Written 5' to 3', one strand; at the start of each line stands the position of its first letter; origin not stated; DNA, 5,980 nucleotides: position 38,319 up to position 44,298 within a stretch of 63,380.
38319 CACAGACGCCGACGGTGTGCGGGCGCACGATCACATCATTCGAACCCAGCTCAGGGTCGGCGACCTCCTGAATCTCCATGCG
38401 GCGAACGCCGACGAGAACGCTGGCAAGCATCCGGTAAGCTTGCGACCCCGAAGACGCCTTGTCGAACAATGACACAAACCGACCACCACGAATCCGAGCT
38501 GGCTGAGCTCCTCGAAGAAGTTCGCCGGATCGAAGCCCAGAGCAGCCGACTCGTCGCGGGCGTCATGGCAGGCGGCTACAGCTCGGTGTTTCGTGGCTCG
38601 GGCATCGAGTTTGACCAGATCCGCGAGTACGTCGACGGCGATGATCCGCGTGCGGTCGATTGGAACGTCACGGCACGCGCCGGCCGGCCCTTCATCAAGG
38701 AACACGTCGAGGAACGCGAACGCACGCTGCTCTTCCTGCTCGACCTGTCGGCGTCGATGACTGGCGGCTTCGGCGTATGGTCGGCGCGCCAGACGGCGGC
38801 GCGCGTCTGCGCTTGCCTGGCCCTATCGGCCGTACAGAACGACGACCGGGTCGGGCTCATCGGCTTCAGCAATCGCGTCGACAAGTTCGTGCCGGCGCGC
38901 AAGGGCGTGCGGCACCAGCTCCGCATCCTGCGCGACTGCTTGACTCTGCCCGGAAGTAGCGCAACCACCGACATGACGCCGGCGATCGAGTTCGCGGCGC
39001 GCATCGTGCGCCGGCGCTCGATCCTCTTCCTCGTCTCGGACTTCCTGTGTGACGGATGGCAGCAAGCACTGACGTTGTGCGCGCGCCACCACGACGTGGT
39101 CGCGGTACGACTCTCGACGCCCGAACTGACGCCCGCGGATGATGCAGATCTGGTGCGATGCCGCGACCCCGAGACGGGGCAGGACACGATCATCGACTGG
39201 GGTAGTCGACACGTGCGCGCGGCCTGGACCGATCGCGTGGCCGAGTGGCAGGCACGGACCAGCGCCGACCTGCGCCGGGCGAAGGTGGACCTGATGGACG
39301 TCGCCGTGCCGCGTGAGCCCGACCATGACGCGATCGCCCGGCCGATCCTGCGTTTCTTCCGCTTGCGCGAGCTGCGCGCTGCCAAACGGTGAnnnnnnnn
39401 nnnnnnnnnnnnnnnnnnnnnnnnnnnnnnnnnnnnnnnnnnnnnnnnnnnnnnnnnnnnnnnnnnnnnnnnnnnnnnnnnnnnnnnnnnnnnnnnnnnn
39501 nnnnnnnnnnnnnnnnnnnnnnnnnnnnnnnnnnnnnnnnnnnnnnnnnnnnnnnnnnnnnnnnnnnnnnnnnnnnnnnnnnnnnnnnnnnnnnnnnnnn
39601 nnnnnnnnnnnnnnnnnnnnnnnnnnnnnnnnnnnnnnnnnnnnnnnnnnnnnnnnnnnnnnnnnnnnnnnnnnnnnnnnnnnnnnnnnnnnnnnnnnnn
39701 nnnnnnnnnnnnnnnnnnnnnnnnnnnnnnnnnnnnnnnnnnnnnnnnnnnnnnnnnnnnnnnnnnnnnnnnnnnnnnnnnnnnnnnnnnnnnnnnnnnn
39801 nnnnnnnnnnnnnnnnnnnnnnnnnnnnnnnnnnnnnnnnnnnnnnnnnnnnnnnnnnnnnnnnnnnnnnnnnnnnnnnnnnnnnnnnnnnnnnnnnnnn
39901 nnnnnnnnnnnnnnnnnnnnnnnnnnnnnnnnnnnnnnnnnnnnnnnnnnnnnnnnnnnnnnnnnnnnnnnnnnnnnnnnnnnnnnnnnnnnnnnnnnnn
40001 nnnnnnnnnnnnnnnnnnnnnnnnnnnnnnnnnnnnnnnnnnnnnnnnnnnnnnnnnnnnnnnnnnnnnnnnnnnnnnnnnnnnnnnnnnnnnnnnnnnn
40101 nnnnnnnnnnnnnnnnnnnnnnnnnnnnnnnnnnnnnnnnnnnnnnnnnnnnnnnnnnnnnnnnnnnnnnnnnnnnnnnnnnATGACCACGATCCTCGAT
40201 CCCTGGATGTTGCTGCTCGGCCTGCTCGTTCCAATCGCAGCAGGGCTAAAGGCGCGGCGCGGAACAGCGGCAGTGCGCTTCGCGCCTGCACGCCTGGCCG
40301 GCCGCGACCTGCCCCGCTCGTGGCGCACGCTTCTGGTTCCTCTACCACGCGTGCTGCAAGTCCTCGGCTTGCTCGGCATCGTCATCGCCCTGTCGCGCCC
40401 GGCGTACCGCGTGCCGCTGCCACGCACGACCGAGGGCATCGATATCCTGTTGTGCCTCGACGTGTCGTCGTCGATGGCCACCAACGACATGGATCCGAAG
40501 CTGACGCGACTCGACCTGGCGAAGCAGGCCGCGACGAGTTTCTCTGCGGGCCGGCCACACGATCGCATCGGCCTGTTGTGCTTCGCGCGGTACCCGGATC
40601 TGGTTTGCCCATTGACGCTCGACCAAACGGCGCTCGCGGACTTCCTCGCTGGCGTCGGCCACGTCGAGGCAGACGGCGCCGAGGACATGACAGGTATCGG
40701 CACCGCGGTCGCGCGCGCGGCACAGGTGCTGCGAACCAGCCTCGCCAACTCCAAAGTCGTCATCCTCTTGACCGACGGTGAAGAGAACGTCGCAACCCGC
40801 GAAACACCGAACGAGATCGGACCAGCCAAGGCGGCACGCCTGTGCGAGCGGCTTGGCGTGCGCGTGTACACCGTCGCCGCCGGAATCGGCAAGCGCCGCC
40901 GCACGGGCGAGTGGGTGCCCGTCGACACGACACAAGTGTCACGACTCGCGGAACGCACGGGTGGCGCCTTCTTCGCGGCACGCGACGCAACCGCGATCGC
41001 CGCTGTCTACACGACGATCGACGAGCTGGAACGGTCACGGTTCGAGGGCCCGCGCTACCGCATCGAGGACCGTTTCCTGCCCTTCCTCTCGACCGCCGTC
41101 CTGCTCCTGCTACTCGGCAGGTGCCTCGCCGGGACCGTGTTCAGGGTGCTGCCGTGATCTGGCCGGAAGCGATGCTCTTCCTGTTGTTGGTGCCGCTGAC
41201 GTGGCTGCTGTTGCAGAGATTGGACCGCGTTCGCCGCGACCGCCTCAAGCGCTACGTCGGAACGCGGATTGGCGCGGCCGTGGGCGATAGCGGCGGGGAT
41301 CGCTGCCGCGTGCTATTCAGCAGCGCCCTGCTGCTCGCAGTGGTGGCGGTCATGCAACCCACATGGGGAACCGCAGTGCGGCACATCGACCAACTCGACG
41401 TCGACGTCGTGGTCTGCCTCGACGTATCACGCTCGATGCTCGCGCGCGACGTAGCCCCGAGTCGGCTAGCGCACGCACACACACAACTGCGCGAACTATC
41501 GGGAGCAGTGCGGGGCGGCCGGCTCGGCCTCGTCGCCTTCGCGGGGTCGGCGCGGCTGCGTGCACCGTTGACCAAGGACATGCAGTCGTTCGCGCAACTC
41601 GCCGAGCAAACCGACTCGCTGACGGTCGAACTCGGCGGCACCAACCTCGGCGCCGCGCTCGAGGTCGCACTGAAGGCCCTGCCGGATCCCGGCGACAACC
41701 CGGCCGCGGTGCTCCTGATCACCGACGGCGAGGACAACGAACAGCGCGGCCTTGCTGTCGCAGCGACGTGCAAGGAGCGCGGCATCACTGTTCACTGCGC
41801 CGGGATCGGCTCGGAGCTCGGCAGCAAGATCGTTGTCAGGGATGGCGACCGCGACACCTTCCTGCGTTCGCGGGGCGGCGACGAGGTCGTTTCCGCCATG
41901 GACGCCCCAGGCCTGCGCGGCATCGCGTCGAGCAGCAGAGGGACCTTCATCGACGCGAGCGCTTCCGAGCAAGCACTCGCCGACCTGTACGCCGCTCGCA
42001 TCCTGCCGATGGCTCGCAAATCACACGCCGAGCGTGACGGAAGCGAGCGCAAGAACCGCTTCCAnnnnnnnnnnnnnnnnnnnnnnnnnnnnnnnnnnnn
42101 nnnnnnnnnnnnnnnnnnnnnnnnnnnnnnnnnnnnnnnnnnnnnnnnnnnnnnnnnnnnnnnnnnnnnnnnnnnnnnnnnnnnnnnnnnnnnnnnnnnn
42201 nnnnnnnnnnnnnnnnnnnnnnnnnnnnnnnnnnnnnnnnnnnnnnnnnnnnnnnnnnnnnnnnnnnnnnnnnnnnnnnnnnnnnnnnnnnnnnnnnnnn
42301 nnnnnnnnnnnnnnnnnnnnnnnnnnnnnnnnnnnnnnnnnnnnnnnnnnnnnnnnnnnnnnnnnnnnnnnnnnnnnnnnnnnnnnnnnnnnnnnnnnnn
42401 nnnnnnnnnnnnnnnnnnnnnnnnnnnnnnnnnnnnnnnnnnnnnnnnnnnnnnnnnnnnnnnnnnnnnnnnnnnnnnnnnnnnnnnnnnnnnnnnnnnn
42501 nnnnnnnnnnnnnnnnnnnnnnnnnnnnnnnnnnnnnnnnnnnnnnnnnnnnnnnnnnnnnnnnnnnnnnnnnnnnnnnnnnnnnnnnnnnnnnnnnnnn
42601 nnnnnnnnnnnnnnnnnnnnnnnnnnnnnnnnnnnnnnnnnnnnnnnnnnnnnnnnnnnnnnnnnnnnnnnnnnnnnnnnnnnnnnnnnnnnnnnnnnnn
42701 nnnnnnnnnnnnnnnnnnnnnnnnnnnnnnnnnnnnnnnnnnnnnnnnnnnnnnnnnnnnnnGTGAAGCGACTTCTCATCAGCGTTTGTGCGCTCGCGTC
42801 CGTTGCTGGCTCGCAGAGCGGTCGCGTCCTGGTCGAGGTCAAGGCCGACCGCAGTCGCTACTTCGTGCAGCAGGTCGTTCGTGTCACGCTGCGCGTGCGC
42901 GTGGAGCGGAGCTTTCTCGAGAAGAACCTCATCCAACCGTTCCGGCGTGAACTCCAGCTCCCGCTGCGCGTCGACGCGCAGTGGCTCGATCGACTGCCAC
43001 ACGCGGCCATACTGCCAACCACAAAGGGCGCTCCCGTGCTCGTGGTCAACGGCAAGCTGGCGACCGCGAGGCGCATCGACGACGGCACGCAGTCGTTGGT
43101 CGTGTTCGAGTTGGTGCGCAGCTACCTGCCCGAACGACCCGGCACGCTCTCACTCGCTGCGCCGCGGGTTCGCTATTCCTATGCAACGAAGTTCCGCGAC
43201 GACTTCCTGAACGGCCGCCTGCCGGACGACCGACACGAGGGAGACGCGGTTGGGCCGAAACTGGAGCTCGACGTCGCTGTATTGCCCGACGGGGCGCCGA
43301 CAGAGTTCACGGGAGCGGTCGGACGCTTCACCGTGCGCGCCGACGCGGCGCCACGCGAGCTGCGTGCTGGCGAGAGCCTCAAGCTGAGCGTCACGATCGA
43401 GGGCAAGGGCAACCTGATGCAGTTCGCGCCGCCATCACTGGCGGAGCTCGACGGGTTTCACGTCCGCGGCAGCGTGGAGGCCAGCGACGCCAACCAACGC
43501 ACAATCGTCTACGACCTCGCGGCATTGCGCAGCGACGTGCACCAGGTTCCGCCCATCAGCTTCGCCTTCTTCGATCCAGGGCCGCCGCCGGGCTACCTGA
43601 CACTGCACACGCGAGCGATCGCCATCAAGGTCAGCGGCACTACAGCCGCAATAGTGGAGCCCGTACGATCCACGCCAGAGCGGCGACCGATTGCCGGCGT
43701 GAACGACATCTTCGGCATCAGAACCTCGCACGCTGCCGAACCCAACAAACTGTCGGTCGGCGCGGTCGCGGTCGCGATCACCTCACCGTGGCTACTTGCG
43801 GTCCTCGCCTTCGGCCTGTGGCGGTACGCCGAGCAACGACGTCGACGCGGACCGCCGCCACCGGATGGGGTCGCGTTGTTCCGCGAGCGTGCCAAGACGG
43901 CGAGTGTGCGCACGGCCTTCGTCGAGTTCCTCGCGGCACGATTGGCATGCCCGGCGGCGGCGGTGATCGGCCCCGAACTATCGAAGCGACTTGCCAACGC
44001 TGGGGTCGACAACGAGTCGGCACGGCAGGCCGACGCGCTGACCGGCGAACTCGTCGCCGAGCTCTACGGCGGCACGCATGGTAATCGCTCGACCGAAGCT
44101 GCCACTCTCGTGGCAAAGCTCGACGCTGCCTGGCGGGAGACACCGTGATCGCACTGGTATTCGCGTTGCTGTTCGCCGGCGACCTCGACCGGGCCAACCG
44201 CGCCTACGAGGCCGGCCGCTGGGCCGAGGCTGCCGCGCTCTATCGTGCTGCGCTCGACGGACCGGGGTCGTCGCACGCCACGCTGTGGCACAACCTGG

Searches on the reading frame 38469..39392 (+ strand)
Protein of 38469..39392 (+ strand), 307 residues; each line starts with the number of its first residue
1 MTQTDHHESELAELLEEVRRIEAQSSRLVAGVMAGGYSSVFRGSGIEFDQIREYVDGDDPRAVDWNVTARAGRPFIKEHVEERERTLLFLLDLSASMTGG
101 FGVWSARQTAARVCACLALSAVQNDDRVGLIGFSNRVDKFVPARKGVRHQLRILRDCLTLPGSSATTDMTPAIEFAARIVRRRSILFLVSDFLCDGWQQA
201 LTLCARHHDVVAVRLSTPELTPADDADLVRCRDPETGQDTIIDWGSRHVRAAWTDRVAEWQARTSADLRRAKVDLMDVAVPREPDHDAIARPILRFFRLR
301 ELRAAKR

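Call 55: search_protein_families(library=pfam, proteins=[window:38469-39392:+], max_evalue=0.0001)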
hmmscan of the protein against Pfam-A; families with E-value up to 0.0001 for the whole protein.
window:38469-39392:+ (307 aa): 2 families
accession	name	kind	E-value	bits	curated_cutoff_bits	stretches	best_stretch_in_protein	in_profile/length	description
PF01882.25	DUF58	-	4.5e-56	189.9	23.4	1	51-261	2-214/216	Protein of unknown function DUF58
PF13519.12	VWA_2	-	9.4e-12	46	27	1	87-192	1-106/107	von Willebrand factor type A domain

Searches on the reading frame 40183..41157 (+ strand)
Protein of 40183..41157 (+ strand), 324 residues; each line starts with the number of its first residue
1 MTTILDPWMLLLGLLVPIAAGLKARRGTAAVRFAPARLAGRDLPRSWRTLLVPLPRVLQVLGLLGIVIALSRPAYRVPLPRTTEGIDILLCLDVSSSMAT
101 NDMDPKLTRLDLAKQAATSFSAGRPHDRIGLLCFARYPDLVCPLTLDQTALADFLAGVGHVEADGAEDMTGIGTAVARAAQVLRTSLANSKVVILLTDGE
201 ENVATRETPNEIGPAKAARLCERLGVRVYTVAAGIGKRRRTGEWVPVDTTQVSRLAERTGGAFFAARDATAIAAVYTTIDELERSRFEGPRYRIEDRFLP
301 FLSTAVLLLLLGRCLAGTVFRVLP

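Call 56: search_protein_families(library=pfam, proteins=[window:40183-41157:+], max_evalue=0.0001)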
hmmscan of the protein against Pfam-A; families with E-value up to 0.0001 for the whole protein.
window:40183-41157:+ (324 aa): 3 families
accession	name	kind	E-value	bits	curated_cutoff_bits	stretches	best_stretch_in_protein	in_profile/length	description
PF13519.12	VWA_2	-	2.6e-16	60.6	27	1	88-200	1-107/107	von Willebrand factor type A domain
PF00092.34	VWA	-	5.3e-16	59.8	23.8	1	87-275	1-171/174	von Willebrand factor type A domain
PF05762.20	VWA_CoxE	-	4.5e-05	23.4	26.4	0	70-212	43-172/222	VWA domain containing CoxE-like protein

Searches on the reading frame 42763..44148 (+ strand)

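Call 56: search_protein_families(library=pfam, proteins=[window:42763-44148:+], max_evalue=0.0001)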
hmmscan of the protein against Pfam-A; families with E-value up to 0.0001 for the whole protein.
window:42763-44148:+ (461 aa): 1 family
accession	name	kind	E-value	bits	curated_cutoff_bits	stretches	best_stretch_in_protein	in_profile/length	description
PF13584.12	BatD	-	1.9e-08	35.3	24.1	1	194-290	2-92/92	BatD DUF11 like domain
